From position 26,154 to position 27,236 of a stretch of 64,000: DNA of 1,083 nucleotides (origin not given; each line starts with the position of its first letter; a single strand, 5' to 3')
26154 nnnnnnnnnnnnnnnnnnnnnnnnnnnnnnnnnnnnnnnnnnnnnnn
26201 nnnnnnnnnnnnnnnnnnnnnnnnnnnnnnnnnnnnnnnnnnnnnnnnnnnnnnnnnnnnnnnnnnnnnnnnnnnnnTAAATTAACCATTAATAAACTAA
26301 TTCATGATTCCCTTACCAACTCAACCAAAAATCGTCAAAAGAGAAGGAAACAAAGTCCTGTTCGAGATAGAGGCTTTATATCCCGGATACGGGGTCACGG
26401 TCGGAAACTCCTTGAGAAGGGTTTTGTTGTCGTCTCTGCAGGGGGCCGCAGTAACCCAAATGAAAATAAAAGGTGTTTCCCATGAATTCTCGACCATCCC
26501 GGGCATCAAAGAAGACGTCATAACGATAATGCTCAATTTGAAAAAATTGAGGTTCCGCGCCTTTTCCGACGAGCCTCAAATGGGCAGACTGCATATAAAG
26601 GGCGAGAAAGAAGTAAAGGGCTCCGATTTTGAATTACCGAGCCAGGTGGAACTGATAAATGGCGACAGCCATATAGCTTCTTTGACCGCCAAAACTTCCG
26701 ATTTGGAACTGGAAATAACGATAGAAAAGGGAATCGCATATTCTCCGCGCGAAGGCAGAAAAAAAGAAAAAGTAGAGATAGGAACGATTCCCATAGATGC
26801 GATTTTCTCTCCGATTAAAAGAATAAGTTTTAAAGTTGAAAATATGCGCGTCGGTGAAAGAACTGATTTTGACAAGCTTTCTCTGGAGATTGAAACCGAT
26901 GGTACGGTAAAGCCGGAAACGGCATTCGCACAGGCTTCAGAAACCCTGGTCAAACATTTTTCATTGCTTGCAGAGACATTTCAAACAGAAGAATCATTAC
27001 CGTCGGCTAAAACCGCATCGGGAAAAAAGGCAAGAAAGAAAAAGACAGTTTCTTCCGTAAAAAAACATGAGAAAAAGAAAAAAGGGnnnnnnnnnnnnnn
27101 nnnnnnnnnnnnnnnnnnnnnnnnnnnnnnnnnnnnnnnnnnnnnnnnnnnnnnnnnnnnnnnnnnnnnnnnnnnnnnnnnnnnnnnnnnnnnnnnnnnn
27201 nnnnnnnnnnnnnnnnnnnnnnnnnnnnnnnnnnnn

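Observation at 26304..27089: RNA polymerase alpha subunit lacks the C-terminal domain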

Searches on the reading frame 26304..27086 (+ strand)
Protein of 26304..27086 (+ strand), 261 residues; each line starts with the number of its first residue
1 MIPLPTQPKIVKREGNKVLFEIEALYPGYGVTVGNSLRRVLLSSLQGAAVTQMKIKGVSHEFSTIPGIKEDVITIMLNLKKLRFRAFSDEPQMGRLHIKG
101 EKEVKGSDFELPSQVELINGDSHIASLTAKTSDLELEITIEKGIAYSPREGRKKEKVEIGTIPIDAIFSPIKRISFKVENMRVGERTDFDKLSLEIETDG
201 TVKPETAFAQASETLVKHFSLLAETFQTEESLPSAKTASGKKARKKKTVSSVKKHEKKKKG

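Call 3: search_protein_families(library=pfam, proteins=[window:26304-27086:+], max_evalue=1)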
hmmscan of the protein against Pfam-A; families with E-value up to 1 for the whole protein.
window:26304-27086:+ (261 aa): 3 families
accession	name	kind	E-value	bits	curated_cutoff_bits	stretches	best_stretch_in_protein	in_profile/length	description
PF01000.31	RNA_pol_A_bac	-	1.2e-29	103.4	33.9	1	54-169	2-119/119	RNA polymerase Rpb3/RpoA insert domain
PF01193.29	RNA_pol_L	-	5.4e-21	74.5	24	1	26-219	4-74/74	RNA polymerase Rpb3/Rpb11 dimerisation domain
PF13656.11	RNA_pol_L_2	-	0.021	15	27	1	190-223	40-73/75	RNA polymerase Rpb3/Rpb11 dimerisation domain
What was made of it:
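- On Bacterial RNAP alpha subunit, orthologue of rpoA (TIGR02027): PF01193 E=5e-21 (residues 26-219) and PF01000 E=1e-29 (residues 54-169), call 3.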

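Call 4: search_protein_families(library=ncbifam, proteins=[window:26304-27086:+], max_evalue=1)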
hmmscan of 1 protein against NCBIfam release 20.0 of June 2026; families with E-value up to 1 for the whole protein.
window:26304-27086:+ (261 aa): 10 families
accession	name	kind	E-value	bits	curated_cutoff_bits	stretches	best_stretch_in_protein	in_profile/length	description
NF003519.0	PRK05182.2-5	equivalog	3e-80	269.5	277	1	13-248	17-253/320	DNA-directed RNA polymerase subunit alpha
NF003516.0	PRK05182.2-2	equivalog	6.2e-80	268.7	353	1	11-237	14-239/315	DNA-directed RNA polymerase subunit alpha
TIGR02027.1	rpoA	equivalog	1.9e-74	250.5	227.8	1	20-248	4-234/298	DNA-directed RNA polymerase subunit alpha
NF003515.0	PRK05182.2-1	equivalog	3.8e-71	239.9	406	1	18-229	21-231/314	DNA-directed RNA polymerase subunit alpha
NF003513.0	PRK05182.1-2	equivalog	5.6e-71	239.2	302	1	14-233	23-236/338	DNA-directed RNA polymerase subunit alpha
NF003514.0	PRK05182.1-4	equivalog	2.9e-69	233.2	434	1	16-232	17-232/338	DNA-directed RNA polymerase subunit alpha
NF003517.0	PRK05182.2-3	equivalog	1.3e-63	215.1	356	1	4-249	10-258/344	DNA-directed RNA polymerase subunit alpha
NF003518.0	PRK05182.2-4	equivalog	4.2e-58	197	523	1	7-228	6-228/312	DNA-directed RNA polymerase subunit alpha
NF001988.0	PRK00783.1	equivalog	0.00032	20.4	153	1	179-228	214-263/266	DNA-directed RNA polymerase subunit D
NF002233.0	PRK01146.1-1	equivalog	0.07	13.1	79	1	190-217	51-78/92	DNA-directed RNA polymerase subunit L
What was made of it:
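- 26304..27089 (+): rpoA CDS, 261 aa plus stop (NTD-only alpha subunit). TIGR02027 250.5 bits against cut-off 227.8 (call 4).
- On Bacterial RNAP alpha subunit, orthologue of rpoA (TIGR02027): TIGR02027 scores 250.5 bits against a cut-off of 227.8 (call 4).
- On Archaeal/eukaryotic Rpo3 (D) / Rpb3: NF001988 gives only 20.4 bits over residues 179-228, against 250-270 bits for bacterial rpoA models (call 4).
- Closest known: Archaeal Rpo3. Different: It scores 250 bits on TIGR02027, against 20 bits (E=3e-4) on archaeal subunit D model NF001988 (call 4).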

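Call 6: find_homologous_proteins(query=window:26304-27086:+, max_evalue=1e-10)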
Query window:26304-27086:+ (261 aa): 7995 proteins with E <= 1e-10 among 8000 candidates; the best 120 are listed.
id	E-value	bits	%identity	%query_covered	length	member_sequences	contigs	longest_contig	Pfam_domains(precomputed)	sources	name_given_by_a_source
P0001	4.0e-128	444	79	96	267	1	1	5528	PF01000.32,PF01193.30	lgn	-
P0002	6.5e-126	437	84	89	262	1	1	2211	PF01000.32,PF01193.30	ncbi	-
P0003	3.9e-123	428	77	96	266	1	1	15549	PF01000.32,PF01193.30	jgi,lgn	jgi:DNA-directed RNA polymerase subunit alpha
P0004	1.8e-122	425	74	96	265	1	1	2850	PF01000.32,PF01193.30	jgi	jgi:DNA-directed RNA polymerase subunit alpha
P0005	2.4e-122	425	76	96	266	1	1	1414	PF01000.32,PF01193.30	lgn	-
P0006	1.5e-121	422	75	95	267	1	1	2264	PF01000.32,PF01193.30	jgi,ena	-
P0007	2.1e-121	422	77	96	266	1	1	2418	PF01000.32,PF01193.30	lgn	-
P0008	6.2e-121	420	74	97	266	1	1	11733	PF01000.32,PF01193.30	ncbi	ncbi:MAG: DNA-directed RNA polymerase subunit alpha [Parcubacteria group bacterium]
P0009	1.4e-120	419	80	90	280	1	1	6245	PF01000.32,PF01193.30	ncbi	-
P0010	5.3e-120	417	79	89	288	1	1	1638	PF01000.32,PF01193.30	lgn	-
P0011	6.9e-120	417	73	95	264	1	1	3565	PF01000.32,PF01193.30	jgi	jgi:DNA-directed RNA polymerase subunit alpha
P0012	1.5e-119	416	76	93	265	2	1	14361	PF01000.32,PF01193.30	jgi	jgi:DNA-directed RNA polymerase subunit alpha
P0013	2.0e-119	415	80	88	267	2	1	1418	PF01000.32,PF01193.30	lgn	-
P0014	2.9e-119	415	78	89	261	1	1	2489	PF01000.32,PF01193.30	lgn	-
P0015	5.0e-119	414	73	97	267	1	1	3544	PF01000.32,PF01193.30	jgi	-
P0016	9.5e-119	413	76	96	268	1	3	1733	PF01000.32,PF01193.30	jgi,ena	-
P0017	2.8e-118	412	79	88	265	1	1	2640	PF01000.32,PF01193.30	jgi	jgi:DNA-directed RNA polymerase subunit alpha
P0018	5.2e-118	411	77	89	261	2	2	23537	PF01000.32,PF01193.30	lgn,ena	-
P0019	7.8e-117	407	79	88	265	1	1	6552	PF01000.32,PF01193.30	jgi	jgi:DNA-directed RNA polymerase subunit alpha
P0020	7.8e-117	407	76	90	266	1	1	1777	PF01000.32,PF01193.30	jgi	-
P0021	2.2e-116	405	76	93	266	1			PF01000.32,PF01193.30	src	-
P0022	3.0e-116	405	75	95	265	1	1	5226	PF01000.32,PF01193.30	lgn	-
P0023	2.2e-115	402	73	91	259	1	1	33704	PF01000.32,PF01193.30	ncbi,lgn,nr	ncbi:MAG: DNA-directed RNA polymerase subunit alpha [Candidatus Pacebacteria bacterium]|nr:DNA-direc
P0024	2.4e-115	402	78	87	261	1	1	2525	PF01000.32,PF01193.30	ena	-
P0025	1.0e-114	400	78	88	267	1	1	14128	PF01000.32,PF01193.30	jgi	jgi:DNA-directed RNA polymerase subunit alpha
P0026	1.1e-114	400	77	87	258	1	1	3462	PF01000.32,PF01193.30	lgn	-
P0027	1.6e-114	399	75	89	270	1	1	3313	PF01000.32,PF01193.30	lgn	-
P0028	2.7e-114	399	75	90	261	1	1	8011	PF01000.32,PF01193.30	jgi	jgi:DNA-directed RNA polymerase subunit alpha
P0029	2.7e-114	399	70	100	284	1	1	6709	PF01000.32,PF01193.30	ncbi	ncbi:MAG: DNA-directed RNA polymerase subunit alpha [Patescibacteria group bacterium]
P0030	1.0e-113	397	74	92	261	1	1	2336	PF01000.32,PF01193.30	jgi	jgi:DNA-directed RNA polymerase subunit alpha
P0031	1.2e-113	396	76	94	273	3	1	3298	PF01000.32,PF01193.30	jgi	-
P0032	1.6e-113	396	77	90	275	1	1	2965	PF01000.32,PF01193.30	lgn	-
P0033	3.4e-113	395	74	88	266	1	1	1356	PF01000.32,PF01193.30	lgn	-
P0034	1.7e-112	393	71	93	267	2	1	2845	PF01000.32,PF01193.30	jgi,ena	-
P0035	9.3e-112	390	83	81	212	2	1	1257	PF01000.32,PF01193.30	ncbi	-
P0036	2.9e-111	389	76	88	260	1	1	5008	PF01000.32,PF01193.30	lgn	-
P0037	8.5e-111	387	73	89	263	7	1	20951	PF01000.32,PF01193.30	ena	-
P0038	2.9e-110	385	73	93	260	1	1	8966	PF01000.32,PF01193.30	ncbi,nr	ncbi:MAG: DNA-directed RNA polymerase subunit alpha [Patescibacteria group bacterium]|nr:DNA-directe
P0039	3.0e-110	385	75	88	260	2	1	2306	PF01000.32,PF01193.30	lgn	-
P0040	3.2e-110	385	74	88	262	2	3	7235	PF01000.32,PF01193.30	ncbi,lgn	-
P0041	8.9e-110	384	77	87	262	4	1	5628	PF01000.32,PF01193.30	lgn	-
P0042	9.0e-110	384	71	90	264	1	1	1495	PF01000.32,PF01193.30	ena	-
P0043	1.1e-109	384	75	87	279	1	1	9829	PF01000.32,PF01193.30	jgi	-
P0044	1.4e-109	383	72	90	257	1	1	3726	PF01000.32,PF01193.30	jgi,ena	-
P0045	1.8e-109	383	75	89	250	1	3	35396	PF01000.32,PF01193.30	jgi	jgi:DNA-directed RNA polymerase subunit alpha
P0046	2.5e-109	382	74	87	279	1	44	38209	PF01000.32,PF01193.30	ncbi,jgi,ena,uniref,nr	ncbi:MAG: DNA-directed RNA polymerase subunit alpha [Parcubacteria group bacterium CG2_30_36_18]|uni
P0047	2.6e-109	382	73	89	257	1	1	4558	PF01000.32,PF01193.30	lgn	-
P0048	3.2e-109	382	74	87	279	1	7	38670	PF01000.32,PF01193.30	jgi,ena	-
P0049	3.3e-109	382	71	95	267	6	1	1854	PF01000.32,PF01193.30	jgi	-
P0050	3.5e-109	382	74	87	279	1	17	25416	PF01000.32,PF01193.30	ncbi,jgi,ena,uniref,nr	ncbi:MAG: DNA-directed RNA polymerase subunit alpha [Candidatus Nealsonbacteria bacterium CG10_big_f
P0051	3.6e-109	382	74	87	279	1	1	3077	PF01000.32,PF01193.30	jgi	-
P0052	3.9e-109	382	72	90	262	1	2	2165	PF01000.32,PF01193.30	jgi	jgi:DNA-directed RNA polymerase subunit alpha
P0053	4.4e-109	382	74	87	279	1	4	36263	PF01000.32,PF01193.30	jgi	-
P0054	4.4e-109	382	71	90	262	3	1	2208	PF01000.32,PF01193.30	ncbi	-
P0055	5.0e-109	381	71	87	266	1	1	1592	PF01000.32,PF01193.30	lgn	-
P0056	5.6e-109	381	73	90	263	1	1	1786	PF01000.32,PF01193.30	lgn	-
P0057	6.2e-109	381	69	97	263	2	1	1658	PF01000.32,PF01193.30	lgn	-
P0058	6.7e-109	381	74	88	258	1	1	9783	PF01000.32,PF01193.30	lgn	-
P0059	7.9e-109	381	74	87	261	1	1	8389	PF01000.32,PF01193.30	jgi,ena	-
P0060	8.0e-109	381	73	89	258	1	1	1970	PF01000.32,PF01193.30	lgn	-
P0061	8.5e-109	381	70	93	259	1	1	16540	PF01000.32,PF01193.30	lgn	-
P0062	1.2e-108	380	72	89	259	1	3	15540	PF01000.32,PF01193.30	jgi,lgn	-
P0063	1.3e-108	380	74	87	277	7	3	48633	PF01000.32,PF01193.30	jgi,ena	-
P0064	1.3e-108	380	68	100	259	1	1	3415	PF01000.32,PF01193.30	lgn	-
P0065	1.4e-108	380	74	88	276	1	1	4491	PF01000.32,PF01193.30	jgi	jgi:DNA-directed RNA polymerase subunit alpha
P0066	1.8e-108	380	71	89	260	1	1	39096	PF01000.32,PF01193.30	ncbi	-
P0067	1.9e-108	379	73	89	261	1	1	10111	PF01000.32,PF01193.30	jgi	-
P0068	1.9e-108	379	74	88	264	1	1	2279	PF01000.32,PF01193.30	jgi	jgi:DNA-directed RNA polymerase subunit alpha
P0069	2.1e-108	379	70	96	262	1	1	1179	PF01000.32,PF01193.30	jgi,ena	-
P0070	2.4e-108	379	73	89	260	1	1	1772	PF01000.32,PF01193.30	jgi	jgi:DNA-directed RNA polymerase subunit alpha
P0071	3.3e-108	379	73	86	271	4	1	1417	PF01000.32,PF01193.30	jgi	-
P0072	4.2e-108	378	70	93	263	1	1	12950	PF01000.32,PF01193.30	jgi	-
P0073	4.6e-108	378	68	94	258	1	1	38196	PF01000.32,PF01193.30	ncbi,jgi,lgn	-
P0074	4.6e-108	378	72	88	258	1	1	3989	PF01000.32,PF01193.30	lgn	-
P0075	4.7e-108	378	68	94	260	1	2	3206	PF01000.32,PF01193.30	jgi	jgi:DNA-directed RNA polymerase subunit alpha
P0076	5.4e-108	378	71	91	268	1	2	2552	PF01000.32,PF01193.30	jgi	-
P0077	8.6e-108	377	73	89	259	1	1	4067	PF01000.32,PF01193.30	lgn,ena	-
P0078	8.9e-108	377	75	87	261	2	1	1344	PF01000.32,PF01193.30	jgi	-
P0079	9.0e-108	377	74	86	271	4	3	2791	PF01000.32,PF01193.30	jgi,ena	-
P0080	1.2e-107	377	71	89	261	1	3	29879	PF01000.32,PF01193.30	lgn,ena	-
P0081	1.3e-107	377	73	91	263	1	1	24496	PF01000.32,PF01193.30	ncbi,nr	ncbi:MAG: DNA-directed RNA polymerase subunit alpha [Candidatus Pacebacteria bacterium]|nr:DNA-direc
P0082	1.4e-107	377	71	90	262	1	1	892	PF01000.32,PF01193.30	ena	-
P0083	1.4e-107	377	70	88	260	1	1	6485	PF01000.32,PF01193.30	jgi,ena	-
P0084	1.4e-107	377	72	90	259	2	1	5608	PF01000.32,PF01193.30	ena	-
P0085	1.8e-107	376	71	87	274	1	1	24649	PF01000.32,PF01193.30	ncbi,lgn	ncbi:MAG: DNA-directed RNA polymerase subunit alpha [bacterium]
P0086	1.9e-107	376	72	89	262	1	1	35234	PF01000.32,PF01193.30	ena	-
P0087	2.0e-107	376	71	89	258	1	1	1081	PF01000.32,PF01193.30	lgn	-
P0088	2.0e-107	376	71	91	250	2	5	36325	PF01000.32,PF01193.30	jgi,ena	-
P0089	2.1e-107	376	74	87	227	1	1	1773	PF01000.32,PF01193.30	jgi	jgi:DNA-directed RNA polymerase subunit alpha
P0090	2.5e-107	376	74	88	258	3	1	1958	PF01000.32,PF01193.30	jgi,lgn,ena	-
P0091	2.6e-107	376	72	89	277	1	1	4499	PF01000.32,PF01193.30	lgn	-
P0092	2.7e-107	376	72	89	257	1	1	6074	PF01000.32,PF01193.30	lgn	-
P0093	2.8e-107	376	69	94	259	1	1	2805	PF01000.32,PF01193.30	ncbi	-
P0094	2.8e-107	376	71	89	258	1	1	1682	PF01000.32,PF01193.30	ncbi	-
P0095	3.7e-107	375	73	89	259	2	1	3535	PF01000.32,PF01193.30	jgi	jgi:DNA-directed RNA polymerase subunit alpha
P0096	4.0e-107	375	75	88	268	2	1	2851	PF01000.32,PF01193.30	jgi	-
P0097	4.2e-107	375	70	92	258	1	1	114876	PF01000.32,PF01193.30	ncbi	ncbi:MAG: DNA-directed RNA polymerase subunit alpha [bacterium]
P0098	4.6e-107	375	68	97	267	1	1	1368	PF01000.32,PF01193.30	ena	-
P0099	6.2e-107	374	71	89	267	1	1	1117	PF01000.32,PF01193.30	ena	-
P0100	7.3e-107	374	71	87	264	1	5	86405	PF01000.32,PF01193.30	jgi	jgi:DNA-directed RNA polymerase subunit alpha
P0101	8.2e-107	374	72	89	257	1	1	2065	PF01000.32,PF01193.30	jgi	jgi:DNA-directed RNA polymerase subunit alpha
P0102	9.1e-107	374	66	95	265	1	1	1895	PF01000.32,PF01193.30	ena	-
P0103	9.1e-107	374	67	92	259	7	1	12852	PF01000.32,PF01193.30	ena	-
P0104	1.1e-106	374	72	89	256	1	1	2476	PF01000.32,PF01193.30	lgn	-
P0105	1.1e-106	374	69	92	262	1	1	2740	PF01000.32,PF01193.30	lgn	-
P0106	1.2e-106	374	71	90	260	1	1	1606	PF01000.32,PF01193.30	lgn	-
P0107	1.2e-106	373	70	93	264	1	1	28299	PF01000.32,PF01193.30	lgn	-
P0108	1.4e-106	373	70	89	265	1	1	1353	PF01000.32,PF01193.30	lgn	-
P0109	1.4e-106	373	65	100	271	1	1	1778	PF01000.32,PF01193.30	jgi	jgi:DNA-directed RNA polymerase subunit alpha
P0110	1.5e-106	373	69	93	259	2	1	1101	PF01000.32,PF01193.30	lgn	-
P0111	1.5e-106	373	74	88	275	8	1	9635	PF01000.32,PF01193.30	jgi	-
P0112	1.6e-106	373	73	88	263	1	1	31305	PF01000.32,PF01193.30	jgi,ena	-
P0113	1.6e-106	373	71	89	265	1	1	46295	PF01000.32,PF01193.30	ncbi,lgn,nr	ncbi:MAG: DNA-directed RNA polymerase subunit alpha [Candidatus Pacebacteria bacterium]|nr:DNA-direc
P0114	1.8e-106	373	72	87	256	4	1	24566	PF01000.32,PF01193.30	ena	-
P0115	1.8e-106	373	73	87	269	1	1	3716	PF01000.32,PF01193.30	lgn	-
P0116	1.9e-106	373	73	87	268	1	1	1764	PF01000.32,PF01193.30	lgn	-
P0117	2.0e-106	373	70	91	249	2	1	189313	PF01000.32,PF01193.30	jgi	-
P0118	2.1e-106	373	70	89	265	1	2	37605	PF01000.32,PF01193.30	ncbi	-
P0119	2.2e-106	373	71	89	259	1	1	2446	PF01000.32,PF01193.30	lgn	-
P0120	2.2e-106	373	70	90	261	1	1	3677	PF01000.32,PF01193.30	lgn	-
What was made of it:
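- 26304..27089 (+): The best 120 homologues are all 212-288 aa with the same two domains (call 6).
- On Natural NTD-only alpha subunits (CTD-less alpha of reduced genomes): 120 of the 120 best hits (call 6).
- All 120 of the best hits, from NCBI, JGI, ENA and Logan, are 212-288 aa without a CTD (call 6).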

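Call 17: find_related_loci(query=A1, collection=genome_contigs, flank=3000)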
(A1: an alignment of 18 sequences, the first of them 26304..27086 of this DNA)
Query A1 (261 aa) in genome_contigs; peptide patterns used: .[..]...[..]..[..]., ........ (x = any residue, [..] = any of these).
600 stretches matched a pattern (row limit reached: there are more); 597 encode a relative of the query (tblastn E <= 1e-3); the best 80 are kept; 80 distinct loci.
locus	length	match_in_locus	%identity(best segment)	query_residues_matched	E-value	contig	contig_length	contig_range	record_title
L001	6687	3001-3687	69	1-229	2e-107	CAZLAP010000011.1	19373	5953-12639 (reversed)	MAG TPA_asm: uncultured Candidatus Saccharibacteria bacterium isolate SRP185410_co1_65 genome assembly, contig: k141_554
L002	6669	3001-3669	71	1-223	2e-106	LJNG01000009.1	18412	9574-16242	MAG: Parcubacteria bacterium DG_74_3 16268, whole genome shotgun sequence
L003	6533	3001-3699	67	1-227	2e-103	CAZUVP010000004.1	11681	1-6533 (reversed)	MAG TPA_asm: uncultured Candidatus Saccharibacteria bacterium isolate binchicken_co100_430 genome assembly, contig: NODE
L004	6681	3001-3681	65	1-227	2e-102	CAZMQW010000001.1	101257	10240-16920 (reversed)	MAG TPA_asm: uncultured Candidatus Saccharibacteria bacterium isolate binchicken_co34_534 genome assembly, contig: NODE_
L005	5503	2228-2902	69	1-227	1e-100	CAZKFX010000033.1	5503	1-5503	MAG TPA_asm: uncultured Candidatus Saccharibacteria bacterium isolate binchicken_co6_543 genome assembly, contig: NODE_1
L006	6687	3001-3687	64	1-229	2e-99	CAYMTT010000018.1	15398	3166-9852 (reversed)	MAG TPA_asm: uncultured Candidatus Saccharibacteria bacterium isolate binchicken_co17_376 genome assembly, contig: NODE_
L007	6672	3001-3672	65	1-223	3e-96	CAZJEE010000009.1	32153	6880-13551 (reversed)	MAG TPA_asm: uncultured Candidatus Saccharibacteria bacterium isolate binchicken_co243_264 genome assembly, contig: NODE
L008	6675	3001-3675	62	4-227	4e-94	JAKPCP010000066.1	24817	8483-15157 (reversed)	MAG: bacterium isolate JPMR_maxbin.023 k141_601472, whole genome shotgun sequence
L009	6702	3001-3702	63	1-233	9e-93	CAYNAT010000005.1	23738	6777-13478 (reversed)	MAG TPA_asm: uncultured Candidatus Saccharibacteria bacterium isolate binchicken_co89_644 genome assembly, contig: NODE_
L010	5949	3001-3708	69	1-236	1e-111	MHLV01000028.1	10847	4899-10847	MAG: Candidatus Nealsonbacteria bacterium RBG_13_36_15 RBG_13_scaffold_4326, whole genome shotgun sequence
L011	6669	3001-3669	56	1-223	1e-86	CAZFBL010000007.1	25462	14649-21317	MAG TPA_asm: uncultured Candidatus Saccharibacteria bacterium isolate binchicken_co228_74 genome assembly, contig: NODE_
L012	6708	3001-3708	54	1-236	3e-84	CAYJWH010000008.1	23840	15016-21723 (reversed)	MAG TPA_asm: uncultured Candidatus Saccharibacteria bacterium isolate ERP125453_co1_479 genome assembly, contig: NODE_19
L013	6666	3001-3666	57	1-222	2e-82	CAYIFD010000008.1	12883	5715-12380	MAG TPA_asm: uncultured Candidatus Saccharibacteria bacterium isolate ERP119705_co1_800 genome assembly, contig: NODE_62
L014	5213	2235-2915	52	2-230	4e-81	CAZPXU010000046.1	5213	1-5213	MAG TPA_asm: uncultured Candidatus Saccharibacteria bacterium isolate binchicken_co38_1060 genome assembly, contig: NODE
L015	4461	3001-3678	52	1-226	4e-80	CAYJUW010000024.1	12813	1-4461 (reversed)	MAG TPA_asm: uncultured Candidatus Saccharibacteria bacterium isolate ERP125453_co1_301 genome assembly, contig: NODE_53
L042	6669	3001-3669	46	2-223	5e-60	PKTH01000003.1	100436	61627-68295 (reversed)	MAG: Candidatus Parcubacteria bacterium isolate BM507 sc_98, whole genome shotgun sequence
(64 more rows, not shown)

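Call 20: search_protein_representatives(protein=window:26304-27086:+)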
Query: 261 residues. Proteins with E-value up to 0.001 (for the whole library): 9016; up to 1e-10: 5811; up to 1e-30: 1126. The best 150 are listed.
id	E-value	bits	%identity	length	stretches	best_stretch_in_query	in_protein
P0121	1.8e-99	348.3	43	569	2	14-225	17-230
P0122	5.1e-98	343.6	67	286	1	1-261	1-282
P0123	2.0e-76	273.0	55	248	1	2-222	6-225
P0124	9.6e-76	270.7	54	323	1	2-242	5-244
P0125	2.6e-74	266.0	53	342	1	6-250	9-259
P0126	1.3e-72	260.5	41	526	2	12-224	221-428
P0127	2.1e-72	259.8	56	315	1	2-218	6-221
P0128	2.8e-72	259.4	54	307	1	2-226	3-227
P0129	3.6e-72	259.1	52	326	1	2-232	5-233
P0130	4.7e-71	255.4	53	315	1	2-225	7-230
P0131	4.0e-70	252.3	54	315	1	5-225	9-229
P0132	4.9e-70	252.0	47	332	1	2-252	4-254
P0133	1.9e-69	250.1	51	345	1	2-231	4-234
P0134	2.6e-69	249.7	49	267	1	11-258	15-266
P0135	4.3e-69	249.0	49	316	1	1-243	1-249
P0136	5.5e-69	248.6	48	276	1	4-259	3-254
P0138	2.9e-67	243.0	47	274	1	3-250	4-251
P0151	1.1e-62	228.0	46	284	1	4-242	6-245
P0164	4.0e-60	219.6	51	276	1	18-252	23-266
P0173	1.1e-58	214.9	46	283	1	3-252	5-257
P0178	6.5e-58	212.4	48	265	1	13-259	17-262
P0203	3.6e-55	203.4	47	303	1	2-224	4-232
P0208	1.2e-54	201.6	47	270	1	18-249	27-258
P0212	2.3e-54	200.7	46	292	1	2-232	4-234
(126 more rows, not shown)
